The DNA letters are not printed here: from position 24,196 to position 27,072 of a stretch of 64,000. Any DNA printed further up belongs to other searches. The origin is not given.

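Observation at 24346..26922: Phage-encoded full-length ClpB/Hsp104-type disaggregase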

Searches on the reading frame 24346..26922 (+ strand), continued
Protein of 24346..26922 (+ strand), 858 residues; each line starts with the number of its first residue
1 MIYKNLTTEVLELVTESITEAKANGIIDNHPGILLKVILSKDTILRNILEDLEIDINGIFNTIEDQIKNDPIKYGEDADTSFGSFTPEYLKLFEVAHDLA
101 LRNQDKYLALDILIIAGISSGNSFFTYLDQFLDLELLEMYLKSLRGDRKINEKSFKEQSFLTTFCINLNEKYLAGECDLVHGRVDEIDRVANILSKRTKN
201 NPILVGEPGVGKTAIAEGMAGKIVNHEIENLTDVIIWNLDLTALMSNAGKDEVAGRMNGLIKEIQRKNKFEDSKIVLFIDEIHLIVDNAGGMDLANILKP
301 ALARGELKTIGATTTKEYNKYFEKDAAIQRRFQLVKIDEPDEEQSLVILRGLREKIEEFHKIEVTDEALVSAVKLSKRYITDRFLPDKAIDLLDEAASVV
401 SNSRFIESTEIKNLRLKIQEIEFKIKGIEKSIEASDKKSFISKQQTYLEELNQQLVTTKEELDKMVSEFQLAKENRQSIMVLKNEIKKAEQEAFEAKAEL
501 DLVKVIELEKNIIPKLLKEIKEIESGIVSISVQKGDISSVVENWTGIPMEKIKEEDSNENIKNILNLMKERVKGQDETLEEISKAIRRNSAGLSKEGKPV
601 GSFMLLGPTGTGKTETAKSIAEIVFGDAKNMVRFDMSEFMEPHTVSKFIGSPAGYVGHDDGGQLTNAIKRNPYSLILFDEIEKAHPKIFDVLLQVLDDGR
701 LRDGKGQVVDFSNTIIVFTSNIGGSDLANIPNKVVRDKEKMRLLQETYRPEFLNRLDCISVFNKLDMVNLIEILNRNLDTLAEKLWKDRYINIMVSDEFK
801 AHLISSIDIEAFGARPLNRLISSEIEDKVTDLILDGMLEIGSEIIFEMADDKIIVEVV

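Call 24: search_solved_structures(query=window:24346-26922:+, max_evalue=1e-30, show_alignments=2)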
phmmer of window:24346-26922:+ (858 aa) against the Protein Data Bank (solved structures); distinct sequences matched with E-value up to 1e-30: 55.
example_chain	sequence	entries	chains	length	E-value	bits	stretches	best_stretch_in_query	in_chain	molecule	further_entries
4d2q_A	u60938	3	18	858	5.3e-161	541.2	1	88-855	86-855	CLPB | CHAPERONE PROTEIN CLPB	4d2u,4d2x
6oax_C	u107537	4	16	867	9.1e-161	540.4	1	88-855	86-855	Hyperactive disaggregase ClpB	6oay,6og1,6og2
6og3_E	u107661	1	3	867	6.7e-160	537.6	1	88-855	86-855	Hyperactive disaggregase ClpB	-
6em8_A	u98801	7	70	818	9.8e-160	537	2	473-844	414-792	ATP-dependent Clp protease ATP-binding subunit ClpC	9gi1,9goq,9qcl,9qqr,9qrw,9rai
6em9_A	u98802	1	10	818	1e-159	537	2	473-844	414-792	ATP-dependent Clp protease ATP-binding subunit ClpC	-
6d00_1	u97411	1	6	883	1.3e-159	536.6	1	10-842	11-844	Calcarisporiella thermophila Hsp104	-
5ofo_C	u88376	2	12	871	1.3e-159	536.6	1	88-855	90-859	Chaperone protein ClpB,ATP-dependent Clp protease ATP-binding subunit ClpA,Chaperone prote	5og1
3j3s_A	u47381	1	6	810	1.5e-159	536.4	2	528-856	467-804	Negative regulator of genetic competence ClpC/MecB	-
6rn2_A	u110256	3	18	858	1.5e-159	536.4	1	88-855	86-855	Chaperone protein ClpB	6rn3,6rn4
3j3t_A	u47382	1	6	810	1.5e-159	536.4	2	528-856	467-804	Negative regulator of genetic competence ClpC/MecB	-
3j3r_A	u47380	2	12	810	8e-159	534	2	528-856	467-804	Negative regulator of genetic competence ClpC/MecB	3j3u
7abr_A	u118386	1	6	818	8.5e-159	533.9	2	528-856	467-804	Negative regulator of genetic competence ClpC/MecB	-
6qs4_A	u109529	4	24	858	1.1e-158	533.6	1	88-855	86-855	Chaperone protein ClpB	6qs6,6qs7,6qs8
6azy_A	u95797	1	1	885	6.8e-158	530.9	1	10-842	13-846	Heat shock protein Hsp104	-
6dju_A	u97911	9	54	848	7.8e-158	530.7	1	5-849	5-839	Chaperone protein ClpB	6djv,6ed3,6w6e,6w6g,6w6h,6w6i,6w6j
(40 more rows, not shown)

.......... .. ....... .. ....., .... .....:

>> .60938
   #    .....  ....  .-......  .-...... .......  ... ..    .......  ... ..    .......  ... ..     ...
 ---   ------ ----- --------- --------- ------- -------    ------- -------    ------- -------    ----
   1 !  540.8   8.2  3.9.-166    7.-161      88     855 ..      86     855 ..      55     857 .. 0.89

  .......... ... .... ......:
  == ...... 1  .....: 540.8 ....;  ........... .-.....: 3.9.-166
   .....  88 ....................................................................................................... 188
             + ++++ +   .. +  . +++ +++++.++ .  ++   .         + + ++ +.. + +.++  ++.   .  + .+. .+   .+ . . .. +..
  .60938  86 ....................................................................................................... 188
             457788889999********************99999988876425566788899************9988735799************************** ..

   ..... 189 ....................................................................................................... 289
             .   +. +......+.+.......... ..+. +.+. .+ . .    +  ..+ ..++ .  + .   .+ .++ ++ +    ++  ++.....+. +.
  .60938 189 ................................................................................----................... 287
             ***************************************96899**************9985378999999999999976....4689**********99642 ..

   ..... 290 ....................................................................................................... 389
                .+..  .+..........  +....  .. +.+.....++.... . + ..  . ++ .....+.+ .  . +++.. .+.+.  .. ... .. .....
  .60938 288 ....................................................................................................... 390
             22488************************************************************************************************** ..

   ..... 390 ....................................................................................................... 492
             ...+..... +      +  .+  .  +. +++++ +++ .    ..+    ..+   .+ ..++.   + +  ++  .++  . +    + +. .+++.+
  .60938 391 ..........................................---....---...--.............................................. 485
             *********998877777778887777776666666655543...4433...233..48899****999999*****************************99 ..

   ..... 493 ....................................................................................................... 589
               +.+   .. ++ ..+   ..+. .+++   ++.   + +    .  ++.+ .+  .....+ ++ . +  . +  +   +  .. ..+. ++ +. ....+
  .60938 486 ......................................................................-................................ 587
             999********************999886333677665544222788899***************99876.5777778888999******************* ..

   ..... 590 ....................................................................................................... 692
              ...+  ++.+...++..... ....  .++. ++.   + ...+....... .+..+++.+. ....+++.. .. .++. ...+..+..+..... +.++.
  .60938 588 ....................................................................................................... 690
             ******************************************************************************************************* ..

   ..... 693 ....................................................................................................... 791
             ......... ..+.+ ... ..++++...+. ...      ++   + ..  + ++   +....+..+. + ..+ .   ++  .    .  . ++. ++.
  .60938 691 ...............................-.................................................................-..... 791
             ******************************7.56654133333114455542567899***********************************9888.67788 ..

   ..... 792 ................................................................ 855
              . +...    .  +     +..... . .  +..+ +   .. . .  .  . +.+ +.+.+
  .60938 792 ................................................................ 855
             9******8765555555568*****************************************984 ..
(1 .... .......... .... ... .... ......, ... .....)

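Call 47: search_dna_similar(query=window:24346-26922:+, collection=plasmids, mode=protein, max_rows=40, rows=spread, max_evalue=1e-60)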
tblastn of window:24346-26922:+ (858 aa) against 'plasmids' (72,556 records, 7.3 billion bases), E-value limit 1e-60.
Records with a match: 1726; places in all: 1780; records where one place covers at least 80% of the query: 150.
Best place of each record, by identity: <60% 1726.
By first word of the organism name: Klebsiella 1107; Enterobacter 84; Listeria 78; Enterococcus 56; Acinetobacter 44; Escherichia 38; Lactococcus 23; Azospirillum 20; Rhodococcus 14; Clostridioides 12; and 93 more.
By predicted mobility (MOB-suite, as given by PLSDB): conjugative 988; non-mobilizable 514; mobilizable 224.
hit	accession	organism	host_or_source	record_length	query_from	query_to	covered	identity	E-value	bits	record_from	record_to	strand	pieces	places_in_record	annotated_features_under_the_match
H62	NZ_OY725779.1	Parabacteroides distasonis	-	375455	1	851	99%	39.0%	5e-163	533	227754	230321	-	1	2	clpB: ATP-dependent chaperone ClpB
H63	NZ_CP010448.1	Francisella tularensis subsp. tularensis SCHU S4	-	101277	34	857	96%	37.1%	7e-148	489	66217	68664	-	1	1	ATP-dependent chaperone ClpB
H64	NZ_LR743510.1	Methylobacterium bullatum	-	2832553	30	855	96%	35.8%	2e-149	494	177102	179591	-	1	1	none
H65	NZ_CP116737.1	Agrobacterium pusense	-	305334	161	855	81%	38.3%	2e-135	454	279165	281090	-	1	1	AAA family ATPase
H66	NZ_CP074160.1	Enterobacter sp. JBIWA005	lake water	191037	158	722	66%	39.7%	5e-119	405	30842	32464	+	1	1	tssH: type VI secretion system ATPase TssH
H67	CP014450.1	Enterococcus faecium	Homo sapiens,feces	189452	530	855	38%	44.0%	2e-69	259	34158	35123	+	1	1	ATP-dependent Clp protease ATP-binding subunit | clpL: ATP-dependent protease ClpL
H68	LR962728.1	Enterococcus faecalis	-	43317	536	858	38%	44.1%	1e-67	253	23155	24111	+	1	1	clpL: ATP-dependent protease ClpL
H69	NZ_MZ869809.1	Listeria welshimeri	-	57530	536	858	38%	43.2%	5e-67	251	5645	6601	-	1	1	clpL: ATP-dependent protease ClpL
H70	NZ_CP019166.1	Listeria monocytogenes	Beef Deli Slices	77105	536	858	38%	43.2%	5e-67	251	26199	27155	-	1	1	clpL: ATP-dependent protease ClpL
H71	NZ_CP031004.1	Latilactobacillus curvatus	fermented food product,raw fermented ...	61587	536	837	35%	45.9%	5e-68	254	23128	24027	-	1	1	clpL: ATP-dependent protease ClpL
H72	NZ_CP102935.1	Acinetobacter sp. AOR07_HL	Homo sapiens,whole organism,oral sawb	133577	529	841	36%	42.1%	8e-68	254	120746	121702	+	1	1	clpK: heat shock survival AAA family ATPase ClpK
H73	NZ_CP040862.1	Klebsiella pneumoniae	-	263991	529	836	36%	42.6%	3e-68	255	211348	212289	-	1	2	clpK: heat shock survival AAA family ATPase ClpK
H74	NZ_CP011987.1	Klebsiella pneumoniae UHKPC07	-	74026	529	836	36%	42.3%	3e-68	255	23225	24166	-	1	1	clpK: heat shock survival AAA family ATPase ClpK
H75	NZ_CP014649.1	Klebsiella pneumoniae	-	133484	529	836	36%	42.3%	3e-68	255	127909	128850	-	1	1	clpK: heat shock survival AAA family ATPase ClpK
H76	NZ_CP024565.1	Klebsiella pneumoniae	Homo sapiens,urine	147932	529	836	36%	42.3%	3e-68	255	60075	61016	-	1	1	clpK: heat shock survival AAA family ATPase ClpK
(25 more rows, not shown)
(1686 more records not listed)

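Call 48: get_annotated_region(hit=H66, flank=1500)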
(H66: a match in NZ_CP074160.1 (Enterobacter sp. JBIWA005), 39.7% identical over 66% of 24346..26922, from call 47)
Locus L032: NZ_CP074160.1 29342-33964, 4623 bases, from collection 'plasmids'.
description: Enterobacter sp. JBIWA005 plasmid pJBIWA005_1, complete sequence
organism: Enterobacter sp. JBIWA005 (NCBI taxid 2831891)
taxonomy: Bacteria; Pseudomonadota; Gammaproteobacteria; Enterobacterales; Enterobacteriaceae; Enterobacter; Enterobacter sp. JBIWA005
host: -; source: lake water; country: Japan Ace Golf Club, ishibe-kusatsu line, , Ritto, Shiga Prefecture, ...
typing (MOB-suite, as given by PLSDB): mobilizable; replicon IncFII,rep_cluster_2183; relaxase MOBP
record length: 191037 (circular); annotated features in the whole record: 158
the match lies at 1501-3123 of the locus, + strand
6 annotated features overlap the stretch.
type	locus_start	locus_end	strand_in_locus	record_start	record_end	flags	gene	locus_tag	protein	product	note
CDS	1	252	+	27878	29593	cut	-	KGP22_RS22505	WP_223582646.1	OmpA family protein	-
CDS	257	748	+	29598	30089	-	hcp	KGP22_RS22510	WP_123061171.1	type VI secretion system effector Hcp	-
CDS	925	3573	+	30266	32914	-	tssH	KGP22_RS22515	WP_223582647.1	type VI secretion system ATPase TssH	GO:0033103 - protein secretion by the type VI secretion system [Evidence IEA]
CDS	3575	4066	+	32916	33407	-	-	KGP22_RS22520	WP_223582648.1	DUF2778 domain-containing protein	-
CDS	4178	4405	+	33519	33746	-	-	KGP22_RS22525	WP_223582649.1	hypothetical protein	-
CDS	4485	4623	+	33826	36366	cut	vgrG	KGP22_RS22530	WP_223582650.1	type VI secretion system Vgr family protein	-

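Call 56: find_related_loci(query=window:24346-26922:+, collection=genome_contigs, flank=3000)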
Query window:24346-26922:+ (858 aa) in genome_contigs; peptide patterns used: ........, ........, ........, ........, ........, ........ (x = any residue, [..] = any of these).
600 stretches matched a pattern (row limit reached: there are more); 592 encode a relative of the query (tblastn E <= 1e-3); the best 80 are kept; 80 distinct loci.
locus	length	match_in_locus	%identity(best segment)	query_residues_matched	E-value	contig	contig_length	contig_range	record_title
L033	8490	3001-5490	41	21-856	2e-178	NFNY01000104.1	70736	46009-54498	Campylobacter jejuni strain isolate_W1 NODE_13_length_70656_cov_49.313843, whole genome shotgun sequence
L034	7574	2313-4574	42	83-839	3e-171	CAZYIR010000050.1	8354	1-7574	MAG TPA_asm: uncultured Candidatus Peribacteria bacterium isolate binchicken_co219_8 genome assembly, contig: k141_10791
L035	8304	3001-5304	42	85-855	3e-172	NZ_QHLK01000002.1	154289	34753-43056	Campylobacter sp. MIT 97-5078 accn_194_2654_con_0002, whole genome shotgun sequence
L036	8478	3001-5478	38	31-855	5e-169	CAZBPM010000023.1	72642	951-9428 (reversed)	MAG TPA_asm: uncultured Hyphomicrobium sp. isolate SRP062349_co3_110 genome assembly, contig: NODE_73_length_72642_cov_1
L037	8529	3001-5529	40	2-839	3e-168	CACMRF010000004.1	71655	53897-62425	MAG: uncultured SAR116 cluster alpha proteobacterium isolate AG-919-I04 genome assembly, contig: AG-919-I04_NODE_4, whol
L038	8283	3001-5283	40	84-842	3e-168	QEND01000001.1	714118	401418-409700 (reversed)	MAG: Candidatus Tokpelaia sp. JSC161 JSC161_contig_1, whole genome shotgun sequence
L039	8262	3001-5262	40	62-852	5e-164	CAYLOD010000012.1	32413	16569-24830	MAG TPA_asm: uncultured Clostridium sp. isolate SRP314395_co1_73 genome assembly, contig: NODE_1010_length_32413_cov_4.6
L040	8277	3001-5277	39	63-857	8e-164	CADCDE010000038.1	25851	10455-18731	MAG: uncultured Ruminococcus sp. isolate RUG14529 genome assembly, contig: RUG14529_asm_38, whole genome shotgun sequenc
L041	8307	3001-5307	39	84-855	1e-163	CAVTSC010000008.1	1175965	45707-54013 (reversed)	MAG: uncultured proteobacterium isolate MFD09495.bin.2.33 genome assembly, contig: contig_629, whole genome shotgun sequ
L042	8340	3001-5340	39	33-852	3e-163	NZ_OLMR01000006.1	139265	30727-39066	Pseudoruminococcus massiliensis strain Marseille-P3876, whole genome shotgun sequence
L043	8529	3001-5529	38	18-857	1e-160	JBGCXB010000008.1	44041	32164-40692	MAG: Aaplasma endosymbiont of Hyalomma asiaticum isolate NX026 NODE_48_length_44041_cov_18.170850, whole genome shotgun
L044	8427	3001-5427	38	31-841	2e-160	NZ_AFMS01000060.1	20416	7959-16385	Anaplasma marginale str. Florida contig00069, whole genome shotgun sequence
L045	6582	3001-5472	38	39-855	6e-160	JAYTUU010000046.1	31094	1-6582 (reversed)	MAG: Rhodospirillales bacterium isolate GFS_5624 GFS_5624_45, whole genome shotgun sequence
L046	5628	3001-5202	38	85-854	2e-159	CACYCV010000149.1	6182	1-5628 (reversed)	MAG: uncultured Ruminococcus sp. isolate RUG11824 genome assembly, contig: RUG11824_asm_149, whole genome shotgun sequen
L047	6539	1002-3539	37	18-858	2e-157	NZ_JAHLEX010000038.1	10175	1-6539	Anaplasma phagocytophilum strain AKS2020-120P Scaffold38, whole genome shotgun sequence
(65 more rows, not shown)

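Call 60: predict_structure(alignment_id=A3)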
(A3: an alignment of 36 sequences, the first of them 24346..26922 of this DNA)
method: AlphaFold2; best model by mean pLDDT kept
length: 858 residues; sequences in the alignment: 36
mean_pLDDT: 81.7   pTM: 0.50
mean pLDDT of the five models: 81.7, 81.2, 74.1, 73.0, 72.7
residues with pLDDT >= 90: 82; 70-90: 677; 50-70: 89; < 50: 10
segments of 3 or more residues with pLDDT < 50: 653-657
pLDDT, mean of each block of 10 residues (from residue 1): 73 86 81 88 79 82 81 62 76 88 87 87 84 83 74 72 84 78 83 83 85 86 84 87 72 74 76 83 68 67 80 86 76 86 84 83 87 79 77 87 71 85 84 77 84 90 85 80 87 86 87 88 73 84 67 61 88 89 86 74 86 89 82 89 78 51 79 86 88 86 71 87 85 89 90 90 86 88 84 88 83 83 88 84 86 83
secondary structure, 60 per line:
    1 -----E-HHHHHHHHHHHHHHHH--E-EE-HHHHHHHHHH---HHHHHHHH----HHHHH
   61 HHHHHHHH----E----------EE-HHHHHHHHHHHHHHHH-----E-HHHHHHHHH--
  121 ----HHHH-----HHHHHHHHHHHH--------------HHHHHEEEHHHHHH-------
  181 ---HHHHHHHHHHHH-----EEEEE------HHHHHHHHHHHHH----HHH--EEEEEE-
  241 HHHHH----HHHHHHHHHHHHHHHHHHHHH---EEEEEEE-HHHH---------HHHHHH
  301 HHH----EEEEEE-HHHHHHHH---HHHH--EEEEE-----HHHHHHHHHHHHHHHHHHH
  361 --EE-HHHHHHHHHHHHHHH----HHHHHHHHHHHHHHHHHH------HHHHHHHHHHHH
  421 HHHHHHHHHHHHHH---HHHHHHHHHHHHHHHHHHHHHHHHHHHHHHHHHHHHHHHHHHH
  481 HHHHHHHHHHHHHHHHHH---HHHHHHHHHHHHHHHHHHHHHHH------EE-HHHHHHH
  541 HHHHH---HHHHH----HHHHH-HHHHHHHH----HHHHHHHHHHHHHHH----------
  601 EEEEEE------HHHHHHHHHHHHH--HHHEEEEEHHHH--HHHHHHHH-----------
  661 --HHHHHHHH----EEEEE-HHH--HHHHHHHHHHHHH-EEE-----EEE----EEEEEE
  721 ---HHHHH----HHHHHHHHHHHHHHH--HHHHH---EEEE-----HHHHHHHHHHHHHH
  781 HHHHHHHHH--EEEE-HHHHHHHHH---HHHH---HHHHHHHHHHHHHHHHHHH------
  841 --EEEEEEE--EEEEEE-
elements in order (helices of 4 or more, strands of 3 or more residues): H8-23 H31-40 H44-51 H56-68 H87-102 H110-118 H125-128 H134-145 H160-164 E165-167 H168-173 H184-195 E201-205 H212-224 E234-239 H241-245 H250-270 E274-280 H282-285 H295-303 E308-313 H315-322 H326-329 E332-336 H342-360 H366-380 H385-402 H409-434 H438-498 H502-524 H534-545 H549-553 H558-562 H564-571 H576-590 E601-606 H613-625 E631-635 H636-639 H642-649 H663-670 E675-679 H686-698 E700-702 E708-710 E715-720 H724-728 H733-747 H750-754 E758-761 H767-789 E792-795 H797-805 H809-812 H816-834 E843-849 E852-857
